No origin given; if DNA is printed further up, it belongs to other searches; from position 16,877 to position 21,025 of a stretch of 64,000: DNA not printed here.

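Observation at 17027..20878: Pls/PosA-type membrane NRPS whose adenylation code reads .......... (lysine-like)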

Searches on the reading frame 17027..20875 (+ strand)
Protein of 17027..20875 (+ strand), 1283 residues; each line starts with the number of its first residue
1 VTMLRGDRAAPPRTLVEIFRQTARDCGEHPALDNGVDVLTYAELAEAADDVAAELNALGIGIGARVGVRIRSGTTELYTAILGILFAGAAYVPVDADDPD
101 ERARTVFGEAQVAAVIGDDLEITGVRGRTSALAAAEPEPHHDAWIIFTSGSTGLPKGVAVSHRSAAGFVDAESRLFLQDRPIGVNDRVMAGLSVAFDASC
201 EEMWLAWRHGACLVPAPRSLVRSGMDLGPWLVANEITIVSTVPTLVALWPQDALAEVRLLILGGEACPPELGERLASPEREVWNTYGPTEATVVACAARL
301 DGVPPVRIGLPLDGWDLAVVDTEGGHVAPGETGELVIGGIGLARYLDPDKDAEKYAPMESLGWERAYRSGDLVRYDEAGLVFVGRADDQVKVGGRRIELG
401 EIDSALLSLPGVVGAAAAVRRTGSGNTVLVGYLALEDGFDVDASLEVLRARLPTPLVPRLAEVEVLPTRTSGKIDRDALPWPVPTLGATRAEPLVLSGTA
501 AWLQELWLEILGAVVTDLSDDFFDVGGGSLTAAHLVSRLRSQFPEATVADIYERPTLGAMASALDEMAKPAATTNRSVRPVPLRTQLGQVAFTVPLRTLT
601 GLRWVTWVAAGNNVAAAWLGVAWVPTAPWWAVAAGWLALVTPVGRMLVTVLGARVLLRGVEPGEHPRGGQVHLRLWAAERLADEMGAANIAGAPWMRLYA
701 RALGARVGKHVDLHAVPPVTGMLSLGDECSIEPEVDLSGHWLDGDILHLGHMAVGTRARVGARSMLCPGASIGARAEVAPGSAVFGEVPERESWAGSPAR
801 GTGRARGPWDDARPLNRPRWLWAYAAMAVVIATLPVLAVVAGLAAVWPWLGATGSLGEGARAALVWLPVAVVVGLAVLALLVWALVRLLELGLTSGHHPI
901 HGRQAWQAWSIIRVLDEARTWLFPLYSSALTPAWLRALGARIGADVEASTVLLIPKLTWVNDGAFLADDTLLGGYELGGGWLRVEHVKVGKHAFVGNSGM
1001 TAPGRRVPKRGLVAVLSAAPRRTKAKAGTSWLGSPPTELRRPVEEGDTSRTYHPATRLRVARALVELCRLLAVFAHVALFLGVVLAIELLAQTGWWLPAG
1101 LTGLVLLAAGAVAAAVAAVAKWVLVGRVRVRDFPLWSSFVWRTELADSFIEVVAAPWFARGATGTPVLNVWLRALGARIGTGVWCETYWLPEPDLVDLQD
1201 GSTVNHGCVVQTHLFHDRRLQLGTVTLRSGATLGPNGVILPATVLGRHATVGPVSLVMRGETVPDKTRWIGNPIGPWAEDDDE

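Call 3: search_protein_families(library=pfam, proteins=[window:17027-20875:+], max_evalue=0.01)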
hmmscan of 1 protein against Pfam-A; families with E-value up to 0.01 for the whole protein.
window:17027-20875:+ (1283 aa): 3 families
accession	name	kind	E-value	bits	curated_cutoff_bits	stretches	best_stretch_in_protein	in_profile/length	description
PF00501.34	AMP-binding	-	6e-59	200.2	29.9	1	19-344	1-381/384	AMP-binding enzyme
PF00550.31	PP-binding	-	4.4e-12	46.5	20.8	1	502-564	2-67/67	Phosphopantetheine attachment site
PF00132.30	Hexapep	-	3.2e-06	27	27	0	754-784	4-34/36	Bacterial transferase hexapeptide (six repeats)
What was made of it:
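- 18530..18718 (+): Carrier (PCP/T) domain, aa 502-564. The phosphopantetheine-attachment serine lies in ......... (aa 522-530). PF00550, E 4e-12 (call 3).
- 18995..19477 (+): Soluble repeat C1, opening with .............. (nt 19109). Beta-helix-like; the model is less confident here. Pfam Hexapep hit at aa 754-784 (call 3).
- On Pls/PosA family NRPS (cationic homo-poly-amino-acid synthetases; NCBIfam TIGR02353): Pfam gives only AMP-binding, PP-binding and Hexapep at E<=0.01 (call 3).
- Checked: Pfam finds no Condensation or Thioesterase hit at E<=0.01 (call 3).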

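Call 4: search_protein_families(library=ncbifam, proteins=[window:17027-20875:+], max_evalue=0.01)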
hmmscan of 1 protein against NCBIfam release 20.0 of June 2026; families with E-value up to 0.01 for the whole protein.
window:17027-20875:+ (1283 aa): 105 families (the best 25 are shown)
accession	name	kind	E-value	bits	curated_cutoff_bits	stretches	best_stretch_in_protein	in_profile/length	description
TIGR02353.1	NRPS_term_dom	equivalog_domain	4.2e-212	706.3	423.1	1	589-1274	3-695/695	Pls/PosA family non-ribosomal peptide synthetase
TIGR01733.1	AA-adenyl-dom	subfamily_domain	8.7e-97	324.5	317.4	1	40-416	1-408/409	amino acid adenylation domain-containing protein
NF038078.1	NRPS_MxcG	equivalog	3.6e-84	283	2300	1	9-574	452-1051/1442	myxochelin non-ribosomal peptide synthetase MxcG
NF004282.0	PRK05691.1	subfamily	8e-73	244.5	4090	1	10-569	1128-1710/4334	non-ribosomal peptide synthase/polyketide synthase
NF047350.1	aureusi_NRPS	equivalog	1.2e-61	208.2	2500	1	13-568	1434-1994/2373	aureusimine non-ribosomal peptide synthetase AusA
NF041803.1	NRPS_SolG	exception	9.4e-61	205.6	2200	1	18-562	566-1153/1163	solanimycin non-ribosomal peptide synthetase SolG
NF007605.2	PRK10252.1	equivalog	3.1e-60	203.8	2400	1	10-567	451-1044/1292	enterobactin non-ribosomal peptide synthetase EntF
TIGR03098.1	ligase_PEP_1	hypoth_equivalog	5.6e-48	163.7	592.35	2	133-479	156-514/517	acyl-CoA ligase (AMP-forming), exosortase A system-associated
TIGR01734.1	D-ala-DACP-lig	equivalog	1.4e-44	152.5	559.85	1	16-479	3-498/504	D-alanine--poly(phosphoribitol) ligase subunit DltA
NF003417.0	PRK04813.1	subfamily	2.8e-44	151.5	476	1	15-479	5-499/505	D-alanine--poly(phosphoribitol) ligase subunit DltA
NF004837.0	PRK06187.1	subfamily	2e-38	132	476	2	133-479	163-518/531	long-chain-fatty-acid--CoA ligase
TIGR03443.1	alpha_am_amid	equivalog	1.2e-34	119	1030.1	2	364-436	677-750/1390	L-aminoadipate-semialdehyde dehydrogenase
NF005858.0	PRK07787.1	subfamily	2.1e-32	112.2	575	2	240-479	222-468/471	acyl-CoA synthetase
NF004822.0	PRK06178.1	equivalog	5.1e-27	94.7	782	2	305-479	390-563/571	acyl-CoA synthetase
NF005801.1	PRK07656.1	equivalog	8.5e-26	90.6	657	2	133-478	157-498/500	FadD3 family acyl-CoA ligase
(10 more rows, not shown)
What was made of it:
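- On Pls/PosA family NRPS (cationic homo-poly-amino-acid synthetases; NCBIfam TIGR02353): 706.3 bits against a 423.1 cut-off, aa 589-1274 on profile positions 3-695 of 695 (call 4). TIGR01733 scores above its cut-off (call 4).
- Family: TIGR02353 scores 706 bits against a 423 cut-off, over the full profile (call 4).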
